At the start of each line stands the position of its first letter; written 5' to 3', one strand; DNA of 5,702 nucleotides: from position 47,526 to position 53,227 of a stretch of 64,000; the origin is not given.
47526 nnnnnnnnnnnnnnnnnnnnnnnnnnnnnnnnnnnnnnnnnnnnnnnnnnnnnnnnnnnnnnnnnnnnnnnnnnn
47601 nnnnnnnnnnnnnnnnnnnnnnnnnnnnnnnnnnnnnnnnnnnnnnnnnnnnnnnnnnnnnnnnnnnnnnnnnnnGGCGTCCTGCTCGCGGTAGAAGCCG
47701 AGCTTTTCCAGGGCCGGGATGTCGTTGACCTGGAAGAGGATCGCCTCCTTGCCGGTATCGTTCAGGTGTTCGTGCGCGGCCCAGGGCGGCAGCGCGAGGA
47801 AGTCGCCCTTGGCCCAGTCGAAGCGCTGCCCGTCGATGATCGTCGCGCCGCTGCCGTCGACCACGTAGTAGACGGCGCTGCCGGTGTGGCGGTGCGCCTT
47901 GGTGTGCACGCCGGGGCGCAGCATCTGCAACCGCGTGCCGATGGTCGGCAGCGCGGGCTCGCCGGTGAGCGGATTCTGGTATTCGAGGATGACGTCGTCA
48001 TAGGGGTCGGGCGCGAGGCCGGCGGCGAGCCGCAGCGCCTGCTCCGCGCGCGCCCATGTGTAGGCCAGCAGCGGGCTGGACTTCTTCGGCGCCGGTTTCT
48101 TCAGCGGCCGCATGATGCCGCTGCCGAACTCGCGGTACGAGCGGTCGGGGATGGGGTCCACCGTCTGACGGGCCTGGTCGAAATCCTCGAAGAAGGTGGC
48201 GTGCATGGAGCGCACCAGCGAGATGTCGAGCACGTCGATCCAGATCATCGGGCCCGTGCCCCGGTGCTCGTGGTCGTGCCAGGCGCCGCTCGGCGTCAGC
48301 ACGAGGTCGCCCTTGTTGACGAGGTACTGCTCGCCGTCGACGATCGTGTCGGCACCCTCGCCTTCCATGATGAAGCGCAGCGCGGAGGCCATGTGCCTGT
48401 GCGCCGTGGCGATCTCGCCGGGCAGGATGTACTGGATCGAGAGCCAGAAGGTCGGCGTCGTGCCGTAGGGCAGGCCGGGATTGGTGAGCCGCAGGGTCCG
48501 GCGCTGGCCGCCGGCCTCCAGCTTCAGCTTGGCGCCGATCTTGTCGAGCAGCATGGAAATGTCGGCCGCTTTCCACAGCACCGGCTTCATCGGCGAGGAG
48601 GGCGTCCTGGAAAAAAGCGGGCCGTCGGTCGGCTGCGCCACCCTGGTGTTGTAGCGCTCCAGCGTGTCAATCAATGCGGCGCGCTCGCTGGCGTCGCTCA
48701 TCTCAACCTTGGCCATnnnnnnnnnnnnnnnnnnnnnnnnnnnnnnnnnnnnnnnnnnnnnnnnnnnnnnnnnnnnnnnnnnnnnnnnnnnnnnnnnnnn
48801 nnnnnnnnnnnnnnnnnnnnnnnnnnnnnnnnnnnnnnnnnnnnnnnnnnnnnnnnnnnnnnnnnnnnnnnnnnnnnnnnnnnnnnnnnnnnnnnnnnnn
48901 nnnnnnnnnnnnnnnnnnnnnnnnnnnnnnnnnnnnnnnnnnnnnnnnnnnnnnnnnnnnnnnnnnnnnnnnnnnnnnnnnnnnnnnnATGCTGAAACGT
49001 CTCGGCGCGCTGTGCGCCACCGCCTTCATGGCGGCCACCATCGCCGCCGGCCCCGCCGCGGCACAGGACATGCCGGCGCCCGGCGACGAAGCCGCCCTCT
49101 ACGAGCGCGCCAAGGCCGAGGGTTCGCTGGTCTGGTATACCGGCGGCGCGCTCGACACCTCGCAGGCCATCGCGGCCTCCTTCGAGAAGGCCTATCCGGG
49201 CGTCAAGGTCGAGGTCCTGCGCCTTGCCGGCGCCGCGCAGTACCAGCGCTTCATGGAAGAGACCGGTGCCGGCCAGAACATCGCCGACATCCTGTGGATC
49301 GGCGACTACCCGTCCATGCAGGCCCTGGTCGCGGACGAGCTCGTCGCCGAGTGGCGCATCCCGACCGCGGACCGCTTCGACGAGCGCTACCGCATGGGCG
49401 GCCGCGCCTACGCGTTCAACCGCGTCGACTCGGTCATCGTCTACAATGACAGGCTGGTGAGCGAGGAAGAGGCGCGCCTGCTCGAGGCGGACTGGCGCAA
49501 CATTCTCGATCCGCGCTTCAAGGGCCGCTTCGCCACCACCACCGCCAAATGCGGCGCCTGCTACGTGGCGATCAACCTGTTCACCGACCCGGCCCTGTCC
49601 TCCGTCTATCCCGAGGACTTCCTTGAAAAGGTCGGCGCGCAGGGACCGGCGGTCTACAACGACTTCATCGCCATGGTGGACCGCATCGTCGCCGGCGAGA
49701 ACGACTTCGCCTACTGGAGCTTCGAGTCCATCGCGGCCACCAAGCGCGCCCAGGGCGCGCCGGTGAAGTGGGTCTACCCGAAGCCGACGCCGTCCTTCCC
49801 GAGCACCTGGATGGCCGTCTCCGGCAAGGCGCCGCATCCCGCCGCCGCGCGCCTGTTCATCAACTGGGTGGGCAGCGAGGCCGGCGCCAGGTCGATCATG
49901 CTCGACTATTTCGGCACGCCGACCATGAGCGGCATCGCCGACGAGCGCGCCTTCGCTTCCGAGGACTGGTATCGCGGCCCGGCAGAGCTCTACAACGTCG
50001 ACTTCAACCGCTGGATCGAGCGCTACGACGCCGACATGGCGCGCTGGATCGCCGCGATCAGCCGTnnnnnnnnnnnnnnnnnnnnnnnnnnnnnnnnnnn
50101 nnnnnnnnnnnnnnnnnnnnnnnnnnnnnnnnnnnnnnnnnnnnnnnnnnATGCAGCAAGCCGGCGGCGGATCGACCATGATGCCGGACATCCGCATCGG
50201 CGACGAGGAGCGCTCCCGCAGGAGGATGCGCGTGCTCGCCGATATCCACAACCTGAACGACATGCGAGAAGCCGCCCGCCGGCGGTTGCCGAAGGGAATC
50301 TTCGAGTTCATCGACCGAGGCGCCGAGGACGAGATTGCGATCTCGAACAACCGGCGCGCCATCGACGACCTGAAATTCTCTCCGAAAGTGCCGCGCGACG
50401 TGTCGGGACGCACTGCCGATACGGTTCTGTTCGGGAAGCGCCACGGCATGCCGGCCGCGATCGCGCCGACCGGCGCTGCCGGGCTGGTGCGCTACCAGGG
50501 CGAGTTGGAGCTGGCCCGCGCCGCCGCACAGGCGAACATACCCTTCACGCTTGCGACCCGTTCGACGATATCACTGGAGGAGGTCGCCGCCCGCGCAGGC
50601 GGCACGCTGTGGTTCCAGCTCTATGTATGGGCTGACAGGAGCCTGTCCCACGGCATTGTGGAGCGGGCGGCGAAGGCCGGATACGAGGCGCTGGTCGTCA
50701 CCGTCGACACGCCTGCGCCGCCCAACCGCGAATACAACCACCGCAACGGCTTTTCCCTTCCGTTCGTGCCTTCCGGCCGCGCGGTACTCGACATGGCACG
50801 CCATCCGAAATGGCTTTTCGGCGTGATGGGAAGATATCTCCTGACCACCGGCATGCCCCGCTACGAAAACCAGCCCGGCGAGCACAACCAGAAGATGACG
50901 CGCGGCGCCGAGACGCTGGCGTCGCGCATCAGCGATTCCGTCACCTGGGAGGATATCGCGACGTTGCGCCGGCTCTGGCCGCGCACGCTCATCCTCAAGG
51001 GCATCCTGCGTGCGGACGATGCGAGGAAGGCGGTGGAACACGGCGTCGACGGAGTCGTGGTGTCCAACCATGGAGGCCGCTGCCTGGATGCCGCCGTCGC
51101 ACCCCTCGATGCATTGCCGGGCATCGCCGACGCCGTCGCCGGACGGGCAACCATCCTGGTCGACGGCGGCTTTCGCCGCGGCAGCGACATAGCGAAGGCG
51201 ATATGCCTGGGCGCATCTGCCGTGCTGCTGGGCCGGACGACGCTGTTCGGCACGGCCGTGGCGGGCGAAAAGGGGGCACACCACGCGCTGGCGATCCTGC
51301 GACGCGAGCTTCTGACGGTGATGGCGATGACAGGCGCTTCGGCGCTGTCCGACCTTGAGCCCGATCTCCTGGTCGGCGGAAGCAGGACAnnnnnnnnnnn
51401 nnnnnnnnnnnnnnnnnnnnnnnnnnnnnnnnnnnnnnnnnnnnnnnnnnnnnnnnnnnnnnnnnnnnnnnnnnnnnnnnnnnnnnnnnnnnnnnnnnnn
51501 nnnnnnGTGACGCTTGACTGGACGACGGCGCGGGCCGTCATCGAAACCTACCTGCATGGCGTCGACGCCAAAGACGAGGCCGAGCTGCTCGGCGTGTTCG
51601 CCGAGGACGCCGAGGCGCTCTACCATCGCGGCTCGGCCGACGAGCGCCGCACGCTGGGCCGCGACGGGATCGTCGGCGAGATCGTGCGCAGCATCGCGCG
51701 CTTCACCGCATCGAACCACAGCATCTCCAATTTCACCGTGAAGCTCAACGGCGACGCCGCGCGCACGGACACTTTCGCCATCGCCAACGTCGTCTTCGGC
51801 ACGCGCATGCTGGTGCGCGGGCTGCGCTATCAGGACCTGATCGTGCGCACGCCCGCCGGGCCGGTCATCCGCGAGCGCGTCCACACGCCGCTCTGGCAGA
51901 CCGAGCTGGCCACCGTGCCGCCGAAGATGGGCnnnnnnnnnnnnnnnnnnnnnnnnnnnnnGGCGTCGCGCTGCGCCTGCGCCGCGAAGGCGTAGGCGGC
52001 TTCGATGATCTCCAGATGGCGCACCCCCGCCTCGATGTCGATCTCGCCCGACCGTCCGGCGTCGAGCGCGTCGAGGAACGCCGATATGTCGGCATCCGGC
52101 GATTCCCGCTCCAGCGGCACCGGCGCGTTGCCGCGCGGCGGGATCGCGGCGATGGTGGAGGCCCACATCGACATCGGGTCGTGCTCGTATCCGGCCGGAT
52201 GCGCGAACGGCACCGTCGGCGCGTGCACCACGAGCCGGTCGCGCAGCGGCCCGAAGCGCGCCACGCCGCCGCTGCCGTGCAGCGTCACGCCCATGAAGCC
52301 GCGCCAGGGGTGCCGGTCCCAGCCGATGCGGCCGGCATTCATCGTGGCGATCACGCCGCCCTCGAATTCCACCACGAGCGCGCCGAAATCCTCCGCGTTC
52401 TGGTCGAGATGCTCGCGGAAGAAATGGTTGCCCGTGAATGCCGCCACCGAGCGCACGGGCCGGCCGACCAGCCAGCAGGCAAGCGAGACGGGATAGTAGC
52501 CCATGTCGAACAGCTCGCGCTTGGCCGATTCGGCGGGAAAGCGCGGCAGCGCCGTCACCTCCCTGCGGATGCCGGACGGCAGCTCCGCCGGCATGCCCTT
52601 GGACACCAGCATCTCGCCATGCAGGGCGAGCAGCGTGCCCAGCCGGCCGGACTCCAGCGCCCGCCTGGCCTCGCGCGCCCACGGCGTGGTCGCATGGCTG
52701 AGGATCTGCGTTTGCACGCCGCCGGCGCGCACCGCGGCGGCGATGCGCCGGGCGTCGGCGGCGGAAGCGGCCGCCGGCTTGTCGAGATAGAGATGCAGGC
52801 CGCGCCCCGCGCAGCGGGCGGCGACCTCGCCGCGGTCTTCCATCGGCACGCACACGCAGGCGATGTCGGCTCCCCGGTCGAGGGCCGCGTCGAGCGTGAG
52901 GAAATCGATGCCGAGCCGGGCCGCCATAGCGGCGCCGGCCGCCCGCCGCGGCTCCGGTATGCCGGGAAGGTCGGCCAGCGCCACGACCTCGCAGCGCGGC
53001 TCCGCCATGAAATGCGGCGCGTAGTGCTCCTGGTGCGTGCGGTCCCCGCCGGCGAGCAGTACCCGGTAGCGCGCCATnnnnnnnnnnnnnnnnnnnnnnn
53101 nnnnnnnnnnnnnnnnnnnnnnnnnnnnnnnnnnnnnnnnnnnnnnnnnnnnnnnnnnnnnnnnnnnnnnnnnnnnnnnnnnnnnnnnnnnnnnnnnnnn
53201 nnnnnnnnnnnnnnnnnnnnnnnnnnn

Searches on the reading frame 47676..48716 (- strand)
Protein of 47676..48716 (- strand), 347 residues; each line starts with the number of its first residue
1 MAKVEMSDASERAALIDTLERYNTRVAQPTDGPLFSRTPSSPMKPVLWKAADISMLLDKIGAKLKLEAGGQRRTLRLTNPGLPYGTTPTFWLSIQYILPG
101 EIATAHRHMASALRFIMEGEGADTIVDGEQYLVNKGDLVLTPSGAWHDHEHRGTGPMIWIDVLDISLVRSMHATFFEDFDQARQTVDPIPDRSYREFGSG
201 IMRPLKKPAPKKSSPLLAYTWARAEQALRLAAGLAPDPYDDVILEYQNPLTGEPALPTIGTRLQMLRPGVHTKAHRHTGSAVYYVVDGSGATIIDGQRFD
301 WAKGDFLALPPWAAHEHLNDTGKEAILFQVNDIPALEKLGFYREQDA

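Call 7: search_protein_families(library=pfam, proteins=[window:47676-48716:-])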
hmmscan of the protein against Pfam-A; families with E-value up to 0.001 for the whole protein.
window:47676-48716:- (347 aa): 6 families
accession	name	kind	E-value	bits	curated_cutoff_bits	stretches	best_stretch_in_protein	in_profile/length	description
PF07883.17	Cupin_2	-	1.4e-31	108.4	27.2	2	95-162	3-69/70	Cupin domain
PF12973.13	Cupin_7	-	4.7e-11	42.9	27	1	265-328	39-98/105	ChrR Cupin-like domain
PF02311.25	AraC_binding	-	3.1e-07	30.6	21.1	0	105-153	18-65/135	AraC-like ligand binding domain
PF03079.20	ARD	-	2.6e-05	24.9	27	0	105-147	87-133/157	ARD/ARD' family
PF00190.28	Cupin_1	-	0.00015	21.8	22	0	265-329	40-111/151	Cupin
PF05899.18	Cupin_3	-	0.00077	19.6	23.5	0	115-147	30-62/74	EutQ-like cupin domain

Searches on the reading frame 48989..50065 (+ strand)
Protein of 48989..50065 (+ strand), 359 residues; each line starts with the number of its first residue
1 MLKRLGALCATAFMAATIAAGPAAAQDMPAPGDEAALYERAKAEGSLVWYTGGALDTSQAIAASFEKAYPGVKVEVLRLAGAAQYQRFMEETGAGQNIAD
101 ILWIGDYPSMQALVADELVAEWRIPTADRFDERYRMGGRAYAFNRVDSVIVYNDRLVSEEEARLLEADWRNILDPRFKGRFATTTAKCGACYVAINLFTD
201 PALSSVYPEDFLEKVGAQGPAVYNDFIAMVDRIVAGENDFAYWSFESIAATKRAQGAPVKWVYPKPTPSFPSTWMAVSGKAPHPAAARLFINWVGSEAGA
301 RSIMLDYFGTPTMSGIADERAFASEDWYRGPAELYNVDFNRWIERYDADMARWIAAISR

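Call 7: search_protein_families(library=pfam, proteins=[window:48989-50065:+])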
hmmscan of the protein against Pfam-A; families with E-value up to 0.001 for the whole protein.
window:48989-50065:+ (359 aa): 4 families
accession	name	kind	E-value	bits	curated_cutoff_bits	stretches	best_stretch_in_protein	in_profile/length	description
PF13416.11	SBP_bac_8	-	1.8e-11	44.8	27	1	60-323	1-272/279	Bacterial extracellular solute-binding protein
PF13531.11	SBP_bac_11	-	5.5e-11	43.1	25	1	50-301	5-219/227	Bacterial extracellular solute-binding protein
PF01547.30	SBP_bac_1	-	1.7e-10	41.8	26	1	57-300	9-306/307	Bacterial extracellular solute-binding protein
PF13343.11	SBP_bac_6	-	1.1e-08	35.3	24.6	1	97-312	2-219/245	Bacterial extracellular solute-binding protein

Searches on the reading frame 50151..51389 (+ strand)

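Call 13: search_protein_families(library=pfam, proteins=[window:50151-51389:+])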
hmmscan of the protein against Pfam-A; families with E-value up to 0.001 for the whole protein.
window:50151-51389:+ (413 aa): 4 families
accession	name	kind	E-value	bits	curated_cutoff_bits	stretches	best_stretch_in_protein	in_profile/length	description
PF01070.24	FMN_dh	-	1.8e-127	425.6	24.9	1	42-407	1-348/350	FMN-dependent dehydrogenase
PF00478.31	IMPDH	-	1.9e-05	24.3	25.6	1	269-363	136-238/345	IMP dehydrogenase / GMP reductase domain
PF03060.21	NMO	-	4.8e-05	23.4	28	1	283-381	141-241/331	Nitronate monooxygenase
PF01645.23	Glu_synthase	-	0.00016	21.4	20.4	1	330-367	273-310/369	Conserved region in glutamate synthase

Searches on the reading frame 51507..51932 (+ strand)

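Call 13: search_protein_families(library=pfam, proteins=[window:51507-51932:+])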
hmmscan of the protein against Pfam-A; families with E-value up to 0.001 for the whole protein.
window:51507-51932:+ (142 aa): 1 family
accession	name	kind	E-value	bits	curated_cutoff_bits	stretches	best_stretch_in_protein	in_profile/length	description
PF13577.12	SnoaL_4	-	2.8e-14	53.6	24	1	9-124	10-125/126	SnoaL-like domain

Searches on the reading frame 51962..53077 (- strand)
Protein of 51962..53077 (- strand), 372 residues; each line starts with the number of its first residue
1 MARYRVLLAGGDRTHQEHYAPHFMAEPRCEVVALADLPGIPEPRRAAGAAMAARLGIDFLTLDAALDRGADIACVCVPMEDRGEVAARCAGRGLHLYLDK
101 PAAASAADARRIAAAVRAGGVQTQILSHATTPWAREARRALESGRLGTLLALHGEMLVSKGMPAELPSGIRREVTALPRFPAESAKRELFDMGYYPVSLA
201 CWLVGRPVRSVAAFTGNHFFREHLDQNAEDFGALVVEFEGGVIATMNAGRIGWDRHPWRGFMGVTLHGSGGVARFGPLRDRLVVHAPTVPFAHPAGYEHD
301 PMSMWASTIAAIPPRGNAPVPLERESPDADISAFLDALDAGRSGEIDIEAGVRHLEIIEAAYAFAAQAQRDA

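Call 13: search_protein_families(library=pfam, proteins=[window:51962-53077:-])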
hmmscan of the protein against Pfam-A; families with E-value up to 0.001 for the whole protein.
window:51962-53077:- (372 aa): 3 families
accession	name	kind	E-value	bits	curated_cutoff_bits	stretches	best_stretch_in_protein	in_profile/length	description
PF22725.1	GFO_IDH_MocA_C3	-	5.9e-15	55.8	27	1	135-272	2-122/124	GFO/IDH/MocA C-terminal domain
PF01408.29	GFO_IDH_MocA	-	1.5e-09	39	24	1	5-124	2-117/120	Oxidoreductase family, NAD-binding Rossmann fold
PF02894.22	GFO_IDH_MocA_C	-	3.6e-06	27.4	22.9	1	190-366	44-211/218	Oxidoreductase family, C-terminal alpha/beta domain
